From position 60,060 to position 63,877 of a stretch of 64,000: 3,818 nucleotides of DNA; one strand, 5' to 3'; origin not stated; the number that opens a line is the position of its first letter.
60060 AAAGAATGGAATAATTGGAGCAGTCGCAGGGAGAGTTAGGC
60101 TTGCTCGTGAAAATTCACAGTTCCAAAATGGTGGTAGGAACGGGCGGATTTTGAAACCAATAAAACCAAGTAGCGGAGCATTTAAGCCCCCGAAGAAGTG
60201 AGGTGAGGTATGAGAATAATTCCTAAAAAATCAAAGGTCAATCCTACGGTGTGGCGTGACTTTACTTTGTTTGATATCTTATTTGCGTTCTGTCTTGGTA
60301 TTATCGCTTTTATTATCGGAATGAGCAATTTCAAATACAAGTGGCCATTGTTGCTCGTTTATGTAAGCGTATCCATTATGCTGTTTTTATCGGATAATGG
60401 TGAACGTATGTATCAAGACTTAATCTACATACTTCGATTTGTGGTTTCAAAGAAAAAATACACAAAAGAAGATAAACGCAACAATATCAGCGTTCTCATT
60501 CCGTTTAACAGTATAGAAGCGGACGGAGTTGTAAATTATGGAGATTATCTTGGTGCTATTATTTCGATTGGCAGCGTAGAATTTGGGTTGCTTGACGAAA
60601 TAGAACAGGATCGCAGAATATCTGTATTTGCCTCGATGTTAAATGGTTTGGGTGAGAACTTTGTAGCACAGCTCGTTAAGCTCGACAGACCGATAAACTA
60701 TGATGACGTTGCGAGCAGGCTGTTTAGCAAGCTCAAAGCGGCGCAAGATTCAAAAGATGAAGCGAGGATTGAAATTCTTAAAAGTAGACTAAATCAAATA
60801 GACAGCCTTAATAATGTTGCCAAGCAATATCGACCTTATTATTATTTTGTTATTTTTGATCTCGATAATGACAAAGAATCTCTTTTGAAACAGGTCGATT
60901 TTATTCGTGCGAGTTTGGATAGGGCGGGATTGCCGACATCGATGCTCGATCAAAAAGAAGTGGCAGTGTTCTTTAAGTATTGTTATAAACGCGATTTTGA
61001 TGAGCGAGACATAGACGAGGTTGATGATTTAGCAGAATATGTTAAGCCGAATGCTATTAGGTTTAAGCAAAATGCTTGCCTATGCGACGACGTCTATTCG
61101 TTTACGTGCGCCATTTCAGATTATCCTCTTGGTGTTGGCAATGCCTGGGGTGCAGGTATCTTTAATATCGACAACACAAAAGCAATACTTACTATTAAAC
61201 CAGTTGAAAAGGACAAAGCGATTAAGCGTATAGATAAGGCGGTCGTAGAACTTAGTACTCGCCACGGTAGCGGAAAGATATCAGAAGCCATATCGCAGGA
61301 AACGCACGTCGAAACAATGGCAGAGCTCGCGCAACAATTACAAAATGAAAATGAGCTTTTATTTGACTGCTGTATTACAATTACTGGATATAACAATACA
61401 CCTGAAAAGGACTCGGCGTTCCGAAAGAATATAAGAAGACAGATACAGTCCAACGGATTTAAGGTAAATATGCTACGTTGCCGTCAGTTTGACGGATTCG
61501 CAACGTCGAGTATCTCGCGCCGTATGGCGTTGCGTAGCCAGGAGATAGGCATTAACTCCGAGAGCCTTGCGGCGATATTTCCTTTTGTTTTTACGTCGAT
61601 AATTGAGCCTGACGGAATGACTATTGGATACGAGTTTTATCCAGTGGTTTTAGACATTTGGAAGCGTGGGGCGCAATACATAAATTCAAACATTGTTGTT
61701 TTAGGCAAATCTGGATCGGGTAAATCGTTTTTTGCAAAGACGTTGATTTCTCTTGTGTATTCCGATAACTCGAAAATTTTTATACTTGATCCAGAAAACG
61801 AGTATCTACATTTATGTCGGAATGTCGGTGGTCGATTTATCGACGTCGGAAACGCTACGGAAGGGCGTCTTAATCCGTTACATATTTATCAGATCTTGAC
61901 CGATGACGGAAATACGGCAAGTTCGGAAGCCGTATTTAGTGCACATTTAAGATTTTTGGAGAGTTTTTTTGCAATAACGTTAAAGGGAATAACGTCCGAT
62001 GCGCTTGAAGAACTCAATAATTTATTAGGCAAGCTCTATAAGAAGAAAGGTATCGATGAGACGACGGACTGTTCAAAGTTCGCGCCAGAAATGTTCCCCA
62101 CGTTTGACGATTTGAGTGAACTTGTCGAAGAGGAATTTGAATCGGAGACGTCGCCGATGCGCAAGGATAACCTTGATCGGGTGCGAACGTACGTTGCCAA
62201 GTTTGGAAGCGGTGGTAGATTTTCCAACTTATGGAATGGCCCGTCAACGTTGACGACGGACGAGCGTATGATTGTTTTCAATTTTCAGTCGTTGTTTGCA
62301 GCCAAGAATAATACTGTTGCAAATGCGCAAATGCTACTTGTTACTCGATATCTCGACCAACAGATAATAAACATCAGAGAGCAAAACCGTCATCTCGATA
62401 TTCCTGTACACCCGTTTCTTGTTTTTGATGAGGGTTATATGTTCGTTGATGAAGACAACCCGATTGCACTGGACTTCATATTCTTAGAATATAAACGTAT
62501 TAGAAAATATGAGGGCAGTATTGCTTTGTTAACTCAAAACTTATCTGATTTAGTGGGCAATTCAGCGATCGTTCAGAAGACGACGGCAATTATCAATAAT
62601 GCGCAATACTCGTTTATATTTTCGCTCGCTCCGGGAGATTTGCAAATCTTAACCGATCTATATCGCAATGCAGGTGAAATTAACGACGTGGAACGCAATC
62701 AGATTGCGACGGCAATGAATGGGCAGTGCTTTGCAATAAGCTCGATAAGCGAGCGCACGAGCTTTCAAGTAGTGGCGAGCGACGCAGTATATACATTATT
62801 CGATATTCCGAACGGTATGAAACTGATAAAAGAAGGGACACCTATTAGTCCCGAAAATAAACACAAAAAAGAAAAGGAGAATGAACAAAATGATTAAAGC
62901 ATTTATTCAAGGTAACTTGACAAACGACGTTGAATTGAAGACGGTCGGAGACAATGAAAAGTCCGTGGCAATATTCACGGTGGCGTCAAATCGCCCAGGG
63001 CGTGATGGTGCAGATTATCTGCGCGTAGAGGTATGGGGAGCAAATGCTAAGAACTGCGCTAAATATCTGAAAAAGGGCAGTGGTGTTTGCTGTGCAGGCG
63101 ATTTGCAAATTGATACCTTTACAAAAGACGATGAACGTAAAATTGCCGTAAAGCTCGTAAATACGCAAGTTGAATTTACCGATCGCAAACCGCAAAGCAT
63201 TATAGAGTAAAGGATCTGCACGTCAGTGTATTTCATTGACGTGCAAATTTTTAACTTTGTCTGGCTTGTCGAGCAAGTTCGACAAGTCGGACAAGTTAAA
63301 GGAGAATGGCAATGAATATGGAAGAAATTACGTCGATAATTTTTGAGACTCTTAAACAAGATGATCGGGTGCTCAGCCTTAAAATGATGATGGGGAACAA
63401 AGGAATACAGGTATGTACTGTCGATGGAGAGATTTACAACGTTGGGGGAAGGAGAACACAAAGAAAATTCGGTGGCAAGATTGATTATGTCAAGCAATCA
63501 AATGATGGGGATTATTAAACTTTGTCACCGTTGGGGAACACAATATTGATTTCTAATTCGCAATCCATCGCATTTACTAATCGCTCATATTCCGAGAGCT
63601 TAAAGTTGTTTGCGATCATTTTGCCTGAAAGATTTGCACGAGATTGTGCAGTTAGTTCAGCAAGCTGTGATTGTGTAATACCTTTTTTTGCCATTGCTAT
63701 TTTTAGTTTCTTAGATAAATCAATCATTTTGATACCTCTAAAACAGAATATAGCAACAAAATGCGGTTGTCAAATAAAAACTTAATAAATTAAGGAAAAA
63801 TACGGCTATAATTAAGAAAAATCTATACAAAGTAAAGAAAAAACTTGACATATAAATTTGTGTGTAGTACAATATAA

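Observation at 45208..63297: Four arrays of a strict 9-nt CAAG/CTTG repeat, read in two codon phases and once untranslated, with a 27-nt exact coding/intergenic match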

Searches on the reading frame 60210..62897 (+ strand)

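Call 7: search_protein_families(library=pfam, proteins=[window:60210-62897:+], max_evalue=0.01)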
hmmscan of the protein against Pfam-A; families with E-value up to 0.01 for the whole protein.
window:60210-62897:+ (895 aa): 7 families
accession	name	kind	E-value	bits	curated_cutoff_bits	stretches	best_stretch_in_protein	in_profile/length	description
PF19044.6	P-loop_TraG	-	7.7e-23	81.2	25.8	1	478-803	12-315/413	TraG P-loop domain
PF01935.23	DUF87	-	4.6e-11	43.7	23.2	1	489-584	20-124/220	Helicase HerA, central domain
PF12846.13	AAA_10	-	7.1e-08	32.3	27.5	1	486-536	15-65/362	AAA-like domain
PF05707.18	Zot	-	0.002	18.1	20.3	0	709-781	57-131/197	Zonular occludens toxin (Zot)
PF01580.24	FtsK_SpoIIIE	-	0.0053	16.7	24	0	481-518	33-66/221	FtsK/SpoIIIE family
PF00910.28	RNA_helicase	-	0.0082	17.1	21.5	0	495-535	1-46/105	RNA helicase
PF13401.12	AAA_22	-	0.0085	16.8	27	0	494-551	7-68/130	AAA domain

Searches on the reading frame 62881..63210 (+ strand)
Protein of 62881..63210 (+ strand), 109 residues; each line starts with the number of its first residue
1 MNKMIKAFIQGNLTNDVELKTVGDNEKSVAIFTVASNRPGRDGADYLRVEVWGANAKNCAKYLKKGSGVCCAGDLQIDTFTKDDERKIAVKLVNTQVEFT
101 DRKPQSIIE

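Call 7: search_protein_families(library=pfam, proteins=[window:62881-63210:+], max_evalue=0.01)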
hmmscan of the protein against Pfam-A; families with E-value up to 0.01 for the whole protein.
window:62881-63210:+ (109 aa): 1 family
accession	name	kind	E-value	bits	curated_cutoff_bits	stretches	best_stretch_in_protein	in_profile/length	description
PF00436.31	SSB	-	1.2e-18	67.5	26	1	5-99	2-103/104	Single-strand binding protein family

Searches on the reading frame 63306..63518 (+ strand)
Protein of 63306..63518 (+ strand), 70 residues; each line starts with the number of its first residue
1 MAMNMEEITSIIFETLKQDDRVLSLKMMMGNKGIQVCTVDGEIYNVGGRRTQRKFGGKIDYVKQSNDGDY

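Call 7: search_protein_families(library=pfam, proteins=[window:63306-63518:+], max_evalue=0.01)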
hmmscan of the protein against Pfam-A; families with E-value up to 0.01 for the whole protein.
window:63306-63518:+ (70 aa): 0 families

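Call 31: find_homologous_proteins(query=window:63306-63518:+, max_evalue=0.01)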
Query window:63306-63518:+ (70 aa): 4 proteins with E <= 0.01 among 4 candidates.
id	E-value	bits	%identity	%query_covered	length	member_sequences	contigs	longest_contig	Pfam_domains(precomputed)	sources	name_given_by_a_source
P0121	7.0e-35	135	94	97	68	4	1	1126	-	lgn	-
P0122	2.3e-29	118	86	90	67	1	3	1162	-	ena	-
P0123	3.1e-29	117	85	96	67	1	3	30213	-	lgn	-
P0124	8.1e-27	110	77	93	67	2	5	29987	-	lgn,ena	-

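Call 32: find_encoding_contigs(protein=P0123, flank=10000, max_places=4)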
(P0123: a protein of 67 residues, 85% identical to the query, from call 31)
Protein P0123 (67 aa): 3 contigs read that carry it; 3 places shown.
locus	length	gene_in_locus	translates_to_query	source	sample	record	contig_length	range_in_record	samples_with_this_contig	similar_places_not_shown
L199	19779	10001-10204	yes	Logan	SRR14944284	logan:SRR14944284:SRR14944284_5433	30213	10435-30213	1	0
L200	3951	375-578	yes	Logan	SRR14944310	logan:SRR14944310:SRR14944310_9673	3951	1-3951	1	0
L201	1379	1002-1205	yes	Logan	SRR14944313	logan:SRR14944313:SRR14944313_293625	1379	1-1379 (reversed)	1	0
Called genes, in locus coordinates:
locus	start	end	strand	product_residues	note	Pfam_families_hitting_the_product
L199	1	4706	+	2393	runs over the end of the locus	PF06832:BiPBP_C (faint)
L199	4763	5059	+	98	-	PF18895:T4SS_pilin (weak)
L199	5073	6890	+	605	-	-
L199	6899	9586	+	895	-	PF01935:DUF87, PF19044:P-loop_TraG, PF12846:AAA_10 (weak)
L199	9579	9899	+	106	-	PF00436:SSB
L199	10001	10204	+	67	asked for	-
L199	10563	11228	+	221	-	-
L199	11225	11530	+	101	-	-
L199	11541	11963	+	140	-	-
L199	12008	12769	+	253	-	PF01656:CbiA, PF06564:CBP_BcsQ (faint), PF09140:MipZ, PF13614:AAA_31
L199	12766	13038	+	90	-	PF10723:RepB-RCR_reg (weak)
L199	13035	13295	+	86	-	-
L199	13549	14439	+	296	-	PF18813:PBECR4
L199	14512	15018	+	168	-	-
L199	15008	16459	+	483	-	PF06782:UPF0236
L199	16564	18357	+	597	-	PF00753:Lactamase_B (weak), PF19583:ODP, PF12724:Flavodoxin_5, PF01613:Flavin_Reduct, PF21349:RUBY_RBDX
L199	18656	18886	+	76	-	PF13560:HTH_31 (weak), PF13443:HTH_26 (weak), PF01381:HTH_3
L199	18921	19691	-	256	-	PF02673:BacA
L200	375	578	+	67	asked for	-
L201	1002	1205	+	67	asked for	-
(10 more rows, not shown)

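Call 33: find_encoding_contigs(protein=P0124, flank=10000, max_places=5)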
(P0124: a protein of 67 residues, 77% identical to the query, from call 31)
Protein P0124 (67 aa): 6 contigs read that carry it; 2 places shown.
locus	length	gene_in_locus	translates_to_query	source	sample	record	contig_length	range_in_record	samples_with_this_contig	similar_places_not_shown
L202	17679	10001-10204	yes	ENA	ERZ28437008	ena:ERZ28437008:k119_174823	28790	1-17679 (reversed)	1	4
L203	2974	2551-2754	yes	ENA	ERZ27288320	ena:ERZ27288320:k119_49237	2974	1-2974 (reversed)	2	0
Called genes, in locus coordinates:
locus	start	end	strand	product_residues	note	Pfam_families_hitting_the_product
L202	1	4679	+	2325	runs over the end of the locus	PF06832:BiPBP_C (faint)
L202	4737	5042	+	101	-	PF18895:T4SS_pilin (weak)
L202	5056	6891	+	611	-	-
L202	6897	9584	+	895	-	PF01935:DUF87, PF19044:P-loop_TraG, PF12846:AAA_10 (weak)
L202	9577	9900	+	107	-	PF00436:SSB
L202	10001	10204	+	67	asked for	-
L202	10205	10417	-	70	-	-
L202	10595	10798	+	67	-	-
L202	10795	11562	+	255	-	-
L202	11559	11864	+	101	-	-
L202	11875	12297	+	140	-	-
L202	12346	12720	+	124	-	-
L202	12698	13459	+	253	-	PF00142:Fer4_NifH (faint), PF01656:CbiA, PF06564:CBP_BcsQ (weak), PF09140:MipZ, PF10609:ParA (faint), PF13614:AAA_31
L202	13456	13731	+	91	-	PF10723:RepB-RCR_reg (weak)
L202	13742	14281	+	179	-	-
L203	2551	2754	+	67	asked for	-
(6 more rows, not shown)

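Call 34: find_encoding_contigs(protein=P0121, flank=10000, max_places=3)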
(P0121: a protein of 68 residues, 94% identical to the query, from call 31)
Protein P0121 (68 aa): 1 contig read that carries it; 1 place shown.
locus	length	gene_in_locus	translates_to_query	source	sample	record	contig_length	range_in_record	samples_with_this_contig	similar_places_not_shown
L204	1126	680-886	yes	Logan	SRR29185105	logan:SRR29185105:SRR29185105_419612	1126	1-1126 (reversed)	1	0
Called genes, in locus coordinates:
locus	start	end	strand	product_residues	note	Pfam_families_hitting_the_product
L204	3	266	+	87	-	?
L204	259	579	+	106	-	PF00436:SSB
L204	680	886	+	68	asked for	-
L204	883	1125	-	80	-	?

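Call 81: search_protein_families(library=phrogs, proteins=[window:63306-63518:+, L199:12766-13038:+, L199:13035-13295:+, L199:14512-15018:+, L199:10563-11228:+], max_evalue=0.01)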
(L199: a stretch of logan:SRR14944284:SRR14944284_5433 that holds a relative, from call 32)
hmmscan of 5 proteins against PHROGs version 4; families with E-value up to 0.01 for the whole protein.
window:63306-63518:+ (70 aa): 0 families

L199:12766-13038:+ (90 aa): 1 family
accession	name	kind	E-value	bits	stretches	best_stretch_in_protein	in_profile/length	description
phrog_8688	-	unknown function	0.0064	17.6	1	52-87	27-62/76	-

L199:13035-13295:+ (86 aa): 1 family
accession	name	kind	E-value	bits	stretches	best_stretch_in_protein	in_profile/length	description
phrog_8785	-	unknown function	9.3e-09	36.4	1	6-66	4-67/80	-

L199:14512-15018:+ (168 aa): 1 family
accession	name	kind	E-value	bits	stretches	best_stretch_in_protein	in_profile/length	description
phrog_806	-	unknown function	0.0015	19.6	1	1-56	1-39/187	-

L199:10563-11228:+ (221 aa): 0 families

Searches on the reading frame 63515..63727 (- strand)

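Call 58: search_protein_families(library=pfam, proteins=[window:63515-63727:-], max_evalue=0.001)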
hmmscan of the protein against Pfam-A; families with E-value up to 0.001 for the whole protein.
window:63515-63727:- (70 aa): 1 family
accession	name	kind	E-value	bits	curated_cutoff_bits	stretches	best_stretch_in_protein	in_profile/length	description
PF13443.12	HTH_26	-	1.5e-05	25.6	22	1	7-58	1-54/63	Cro/C1-type HTH DNA-binding domain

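Call 81: search_protein_families(library=phrogs, proteins=[window:63515-63727:-], max_evalue=0.01)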
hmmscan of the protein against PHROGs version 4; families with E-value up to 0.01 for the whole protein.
window:63515-63727:- (70 aa): 5 families
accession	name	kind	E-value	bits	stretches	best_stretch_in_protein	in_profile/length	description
phrog_3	-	transcription regulation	3.8e-06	27.9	1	1-66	86-148/430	transcriptional repressor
phrog_2339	-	DNA, RNA and nucleotide metabolism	3.8e-05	24.6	1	4-69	26-93/98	HTH DNA binding protein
phrog_4583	-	transcription regulation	0.0058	17.6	0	4-37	11-44/81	transcriptional repressor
phrog_38278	-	unknown function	0.0083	17.2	1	4-58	18-72/180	-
phrog_2328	-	transcription regulation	0.0087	16.8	1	3-38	15-50/128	transcriptional repressor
